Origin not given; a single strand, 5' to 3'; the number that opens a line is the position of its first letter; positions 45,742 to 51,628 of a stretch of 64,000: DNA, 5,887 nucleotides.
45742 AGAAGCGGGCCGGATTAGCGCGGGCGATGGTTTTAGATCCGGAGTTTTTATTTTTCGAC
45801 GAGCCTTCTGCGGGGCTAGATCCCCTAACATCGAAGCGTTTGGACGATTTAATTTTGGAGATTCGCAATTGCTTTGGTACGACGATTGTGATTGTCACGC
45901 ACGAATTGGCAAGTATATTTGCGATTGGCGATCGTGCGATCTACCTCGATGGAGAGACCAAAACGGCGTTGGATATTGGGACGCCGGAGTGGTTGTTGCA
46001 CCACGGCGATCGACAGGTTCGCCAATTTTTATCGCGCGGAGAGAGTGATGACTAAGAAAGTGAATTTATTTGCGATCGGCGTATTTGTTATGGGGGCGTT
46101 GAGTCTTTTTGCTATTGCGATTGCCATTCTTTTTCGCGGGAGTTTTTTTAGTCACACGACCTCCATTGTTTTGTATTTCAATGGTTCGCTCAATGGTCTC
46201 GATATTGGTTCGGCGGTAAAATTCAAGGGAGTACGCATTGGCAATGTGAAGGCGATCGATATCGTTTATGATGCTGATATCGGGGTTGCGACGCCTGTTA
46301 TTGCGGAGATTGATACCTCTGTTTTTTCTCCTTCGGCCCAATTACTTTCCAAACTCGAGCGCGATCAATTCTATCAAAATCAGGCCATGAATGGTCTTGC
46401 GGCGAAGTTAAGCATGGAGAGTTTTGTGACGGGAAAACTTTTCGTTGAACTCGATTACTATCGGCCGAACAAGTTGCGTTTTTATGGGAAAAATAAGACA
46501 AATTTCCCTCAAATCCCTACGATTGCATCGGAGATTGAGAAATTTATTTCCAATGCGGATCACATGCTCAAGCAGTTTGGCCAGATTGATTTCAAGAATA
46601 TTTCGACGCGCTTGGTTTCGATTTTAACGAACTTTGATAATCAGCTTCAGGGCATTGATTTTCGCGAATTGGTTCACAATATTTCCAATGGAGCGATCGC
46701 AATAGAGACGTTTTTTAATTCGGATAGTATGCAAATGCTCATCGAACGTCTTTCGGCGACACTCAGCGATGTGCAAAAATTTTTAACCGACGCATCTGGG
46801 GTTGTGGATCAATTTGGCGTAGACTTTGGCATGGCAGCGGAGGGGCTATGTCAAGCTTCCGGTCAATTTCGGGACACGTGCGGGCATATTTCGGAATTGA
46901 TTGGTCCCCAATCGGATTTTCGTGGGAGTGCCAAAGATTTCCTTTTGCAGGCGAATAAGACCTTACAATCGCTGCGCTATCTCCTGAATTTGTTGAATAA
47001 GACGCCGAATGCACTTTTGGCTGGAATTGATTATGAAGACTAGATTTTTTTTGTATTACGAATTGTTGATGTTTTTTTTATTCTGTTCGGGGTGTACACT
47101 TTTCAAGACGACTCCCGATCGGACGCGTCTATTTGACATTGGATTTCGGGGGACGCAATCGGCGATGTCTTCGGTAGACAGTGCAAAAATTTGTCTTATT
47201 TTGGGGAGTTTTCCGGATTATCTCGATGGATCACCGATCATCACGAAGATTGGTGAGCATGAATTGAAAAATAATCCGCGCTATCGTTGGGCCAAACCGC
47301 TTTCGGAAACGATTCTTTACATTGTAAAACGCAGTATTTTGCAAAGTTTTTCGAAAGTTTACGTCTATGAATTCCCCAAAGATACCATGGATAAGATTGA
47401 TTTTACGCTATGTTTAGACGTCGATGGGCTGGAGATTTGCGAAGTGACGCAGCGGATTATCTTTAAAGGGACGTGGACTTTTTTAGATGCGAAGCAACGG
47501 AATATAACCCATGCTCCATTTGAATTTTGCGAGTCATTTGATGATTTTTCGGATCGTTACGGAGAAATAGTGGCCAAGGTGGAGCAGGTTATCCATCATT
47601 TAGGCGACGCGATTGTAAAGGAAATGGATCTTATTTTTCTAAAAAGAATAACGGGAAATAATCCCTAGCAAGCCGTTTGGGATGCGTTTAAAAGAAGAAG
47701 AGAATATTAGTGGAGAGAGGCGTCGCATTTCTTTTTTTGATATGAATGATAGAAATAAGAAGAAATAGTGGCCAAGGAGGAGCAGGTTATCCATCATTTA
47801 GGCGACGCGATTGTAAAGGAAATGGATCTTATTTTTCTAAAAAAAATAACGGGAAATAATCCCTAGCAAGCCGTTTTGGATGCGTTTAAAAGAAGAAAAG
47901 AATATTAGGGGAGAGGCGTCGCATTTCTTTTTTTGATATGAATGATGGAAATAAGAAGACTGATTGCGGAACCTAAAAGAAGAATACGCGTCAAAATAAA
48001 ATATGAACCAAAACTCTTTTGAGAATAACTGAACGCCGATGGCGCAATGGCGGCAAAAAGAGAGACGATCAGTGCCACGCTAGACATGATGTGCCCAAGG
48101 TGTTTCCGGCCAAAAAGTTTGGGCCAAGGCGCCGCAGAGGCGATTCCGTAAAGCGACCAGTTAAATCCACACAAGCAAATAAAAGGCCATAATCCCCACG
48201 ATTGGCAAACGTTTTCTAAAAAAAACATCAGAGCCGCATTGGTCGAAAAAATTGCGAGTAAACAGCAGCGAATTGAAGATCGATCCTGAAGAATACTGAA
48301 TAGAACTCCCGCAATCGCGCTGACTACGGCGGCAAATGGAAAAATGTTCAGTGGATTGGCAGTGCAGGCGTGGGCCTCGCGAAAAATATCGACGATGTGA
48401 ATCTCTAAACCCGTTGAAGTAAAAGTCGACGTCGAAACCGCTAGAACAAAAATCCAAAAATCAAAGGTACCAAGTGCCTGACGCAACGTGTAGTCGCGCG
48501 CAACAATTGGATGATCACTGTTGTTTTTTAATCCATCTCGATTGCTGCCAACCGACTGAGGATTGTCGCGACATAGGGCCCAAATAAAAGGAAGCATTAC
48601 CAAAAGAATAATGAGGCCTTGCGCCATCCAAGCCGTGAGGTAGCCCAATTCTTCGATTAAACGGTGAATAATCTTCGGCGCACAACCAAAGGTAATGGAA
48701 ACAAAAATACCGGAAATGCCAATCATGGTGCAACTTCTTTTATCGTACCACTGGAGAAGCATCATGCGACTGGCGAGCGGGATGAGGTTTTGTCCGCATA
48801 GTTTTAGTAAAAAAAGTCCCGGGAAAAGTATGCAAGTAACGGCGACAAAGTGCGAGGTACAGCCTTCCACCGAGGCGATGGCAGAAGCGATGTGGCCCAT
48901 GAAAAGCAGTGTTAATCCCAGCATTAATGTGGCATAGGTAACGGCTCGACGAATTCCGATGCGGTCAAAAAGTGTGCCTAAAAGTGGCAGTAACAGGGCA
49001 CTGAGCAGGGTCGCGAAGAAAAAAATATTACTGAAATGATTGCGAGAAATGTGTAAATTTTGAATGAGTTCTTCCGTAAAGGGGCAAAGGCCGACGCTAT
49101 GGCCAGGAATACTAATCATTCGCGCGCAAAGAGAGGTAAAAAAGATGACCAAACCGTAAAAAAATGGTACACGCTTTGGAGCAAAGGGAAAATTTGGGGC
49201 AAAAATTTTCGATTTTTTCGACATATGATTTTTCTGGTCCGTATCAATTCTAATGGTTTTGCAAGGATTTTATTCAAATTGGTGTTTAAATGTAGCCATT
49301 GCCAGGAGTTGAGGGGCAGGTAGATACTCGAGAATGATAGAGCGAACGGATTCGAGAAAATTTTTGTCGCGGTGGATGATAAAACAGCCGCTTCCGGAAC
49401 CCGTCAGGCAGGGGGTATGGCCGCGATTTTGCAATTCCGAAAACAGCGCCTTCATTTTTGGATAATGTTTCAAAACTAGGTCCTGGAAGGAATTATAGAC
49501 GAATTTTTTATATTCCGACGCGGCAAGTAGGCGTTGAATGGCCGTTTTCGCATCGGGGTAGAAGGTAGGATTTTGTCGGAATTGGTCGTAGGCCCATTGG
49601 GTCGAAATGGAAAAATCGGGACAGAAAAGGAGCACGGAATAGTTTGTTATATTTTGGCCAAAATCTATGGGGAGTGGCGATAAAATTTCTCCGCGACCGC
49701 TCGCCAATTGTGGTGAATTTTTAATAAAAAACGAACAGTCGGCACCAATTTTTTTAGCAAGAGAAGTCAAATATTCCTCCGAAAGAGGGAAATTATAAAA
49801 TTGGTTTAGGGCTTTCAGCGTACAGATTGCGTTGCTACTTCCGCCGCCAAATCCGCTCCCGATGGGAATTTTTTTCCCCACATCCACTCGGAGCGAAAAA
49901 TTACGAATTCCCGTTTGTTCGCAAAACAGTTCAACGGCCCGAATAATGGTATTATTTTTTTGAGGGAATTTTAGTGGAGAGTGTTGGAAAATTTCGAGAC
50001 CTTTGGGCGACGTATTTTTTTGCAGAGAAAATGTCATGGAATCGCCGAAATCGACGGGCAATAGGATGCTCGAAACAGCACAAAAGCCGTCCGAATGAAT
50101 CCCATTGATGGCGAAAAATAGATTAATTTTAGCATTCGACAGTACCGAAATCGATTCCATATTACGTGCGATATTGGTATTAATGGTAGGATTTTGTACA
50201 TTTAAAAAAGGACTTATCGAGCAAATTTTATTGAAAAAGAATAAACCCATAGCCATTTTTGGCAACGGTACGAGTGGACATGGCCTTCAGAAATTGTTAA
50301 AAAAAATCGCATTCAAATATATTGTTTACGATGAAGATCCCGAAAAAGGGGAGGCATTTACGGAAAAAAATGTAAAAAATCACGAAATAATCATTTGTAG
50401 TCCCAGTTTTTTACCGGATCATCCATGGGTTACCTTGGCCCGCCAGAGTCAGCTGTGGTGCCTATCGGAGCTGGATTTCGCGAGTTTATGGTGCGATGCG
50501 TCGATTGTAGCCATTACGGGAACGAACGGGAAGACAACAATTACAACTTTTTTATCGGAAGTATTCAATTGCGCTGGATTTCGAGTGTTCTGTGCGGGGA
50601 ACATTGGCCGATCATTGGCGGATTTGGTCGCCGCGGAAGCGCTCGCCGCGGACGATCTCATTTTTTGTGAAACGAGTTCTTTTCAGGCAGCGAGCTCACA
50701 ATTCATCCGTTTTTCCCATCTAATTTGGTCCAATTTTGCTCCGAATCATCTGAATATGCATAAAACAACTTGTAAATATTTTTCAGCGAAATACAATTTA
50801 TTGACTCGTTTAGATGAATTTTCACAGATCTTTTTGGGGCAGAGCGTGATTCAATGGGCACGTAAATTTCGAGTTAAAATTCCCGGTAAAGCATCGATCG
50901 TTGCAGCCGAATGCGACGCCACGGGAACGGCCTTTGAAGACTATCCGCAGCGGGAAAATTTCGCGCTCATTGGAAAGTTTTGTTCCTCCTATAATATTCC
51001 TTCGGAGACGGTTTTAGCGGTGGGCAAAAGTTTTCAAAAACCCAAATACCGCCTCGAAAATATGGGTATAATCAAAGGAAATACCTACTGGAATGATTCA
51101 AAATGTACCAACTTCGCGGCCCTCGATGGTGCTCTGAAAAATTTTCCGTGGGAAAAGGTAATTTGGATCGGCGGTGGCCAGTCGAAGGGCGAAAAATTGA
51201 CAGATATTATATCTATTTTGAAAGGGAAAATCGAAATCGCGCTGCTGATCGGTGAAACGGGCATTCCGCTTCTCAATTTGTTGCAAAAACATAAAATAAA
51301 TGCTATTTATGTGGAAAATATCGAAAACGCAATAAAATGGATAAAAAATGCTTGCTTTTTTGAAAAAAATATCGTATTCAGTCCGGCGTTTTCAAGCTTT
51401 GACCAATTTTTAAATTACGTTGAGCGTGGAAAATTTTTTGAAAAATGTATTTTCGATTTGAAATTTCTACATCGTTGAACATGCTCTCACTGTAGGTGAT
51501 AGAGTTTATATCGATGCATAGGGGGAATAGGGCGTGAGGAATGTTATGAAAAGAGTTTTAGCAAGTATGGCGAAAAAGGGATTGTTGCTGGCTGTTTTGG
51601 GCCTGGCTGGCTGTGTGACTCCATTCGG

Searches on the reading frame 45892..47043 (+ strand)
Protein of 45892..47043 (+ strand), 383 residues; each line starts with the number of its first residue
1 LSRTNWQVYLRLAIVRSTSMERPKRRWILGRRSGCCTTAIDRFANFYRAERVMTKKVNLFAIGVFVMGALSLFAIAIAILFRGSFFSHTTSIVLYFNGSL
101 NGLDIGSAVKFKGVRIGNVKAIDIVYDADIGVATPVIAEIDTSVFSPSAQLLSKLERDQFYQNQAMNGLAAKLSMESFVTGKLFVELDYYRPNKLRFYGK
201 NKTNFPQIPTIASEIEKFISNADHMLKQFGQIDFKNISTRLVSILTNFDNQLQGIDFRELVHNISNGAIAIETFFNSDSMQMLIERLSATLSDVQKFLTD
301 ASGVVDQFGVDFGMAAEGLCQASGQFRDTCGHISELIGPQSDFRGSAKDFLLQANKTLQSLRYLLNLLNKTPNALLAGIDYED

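Call 69: search_protein_families(library=pfam, max_evalue=0.00001, proteins=[window:45892-47043:+])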
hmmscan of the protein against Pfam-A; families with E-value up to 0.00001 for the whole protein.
window:45892-47043:+ (383 aa): 1 family
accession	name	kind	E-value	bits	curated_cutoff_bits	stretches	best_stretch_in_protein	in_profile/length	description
PF02470.25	MlaD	-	2.2e-07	31.5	25.1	1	90-188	3-79/81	MlaD protein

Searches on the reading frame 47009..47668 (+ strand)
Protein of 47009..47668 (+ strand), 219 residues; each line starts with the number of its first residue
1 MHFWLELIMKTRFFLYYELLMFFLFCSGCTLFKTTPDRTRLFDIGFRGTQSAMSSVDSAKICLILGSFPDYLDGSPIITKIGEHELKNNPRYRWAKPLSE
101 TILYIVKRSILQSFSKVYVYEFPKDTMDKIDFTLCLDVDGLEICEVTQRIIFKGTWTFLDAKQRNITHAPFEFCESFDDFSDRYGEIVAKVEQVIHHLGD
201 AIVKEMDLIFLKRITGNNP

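Call 69: search_protein_families(library=pfam, max_evalue=0.00001, proteins=[window:47009-47668:+])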
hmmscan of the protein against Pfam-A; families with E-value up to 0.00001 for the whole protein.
window:47009-47668:+ (219 aa): 1 family
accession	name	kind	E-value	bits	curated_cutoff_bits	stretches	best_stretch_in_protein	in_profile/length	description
PF03886.18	ABC_trans_aux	-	4.8e-13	49.4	26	1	67-203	27-161/161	ABC-type transport auxiliary lipoprotein component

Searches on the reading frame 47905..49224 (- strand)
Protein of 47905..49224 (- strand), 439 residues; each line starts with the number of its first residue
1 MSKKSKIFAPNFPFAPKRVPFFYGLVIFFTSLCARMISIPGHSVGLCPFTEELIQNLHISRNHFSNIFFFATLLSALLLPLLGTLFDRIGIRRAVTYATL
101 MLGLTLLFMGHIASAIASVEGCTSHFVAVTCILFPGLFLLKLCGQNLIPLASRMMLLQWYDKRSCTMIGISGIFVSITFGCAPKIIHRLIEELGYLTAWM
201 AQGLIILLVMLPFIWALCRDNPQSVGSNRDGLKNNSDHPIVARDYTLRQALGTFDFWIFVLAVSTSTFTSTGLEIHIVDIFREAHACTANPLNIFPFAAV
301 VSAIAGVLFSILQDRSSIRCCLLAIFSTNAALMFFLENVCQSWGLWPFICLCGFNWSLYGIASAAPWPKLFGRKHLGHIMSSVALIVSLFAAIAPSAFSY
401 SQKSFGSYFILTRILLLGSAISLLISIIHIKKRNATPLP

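Call 69: search_protein_families(library=pfam, max_evalue=0.00001, proteins=[window:47905-49224:-])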
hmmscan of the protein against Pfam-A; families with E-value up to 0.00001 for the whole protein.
window:47905-49224:- (439 aa): 1 family
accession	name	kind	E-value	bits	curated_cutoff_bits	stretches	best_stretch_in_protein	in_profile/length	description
PF07690.21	MFS_1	-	2.2e-18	66.7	33.4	1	46-395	15-347/347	Major Facilitator Superfamily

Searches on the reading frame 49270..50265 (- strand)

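Call 69: search_protein_families(library=pfam, max_evalue=0.00001, proteins=[window:49270-50265:-])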
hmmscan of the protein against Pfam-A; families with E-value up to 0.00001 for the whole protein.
window:49270-50265:- (331 aa): 1 family
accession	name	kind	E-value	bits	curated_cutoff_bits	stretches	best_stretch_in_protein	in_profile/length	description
PF00288.32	GHMP_kinases_N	-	2.1e-15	57.2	22.3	1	105-178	1-81/87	GHMP kinases N terminal domain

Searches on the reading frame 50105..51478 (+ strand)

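Call 69: search_protein_families(library=pfam, max_evalue=0.00001, proteins=[window:50105-51478:+])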
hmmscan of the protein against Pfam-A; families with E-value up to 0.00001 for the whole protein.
window:50105-51478:+ (457 aa): 1 family
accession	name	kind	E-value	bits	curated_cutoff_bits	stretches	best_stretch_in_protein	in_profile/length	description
PF08245.18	Mur_ligase_M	-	2.1e-13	51.1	24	1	137-244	1-123/200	Mur ligase middle domain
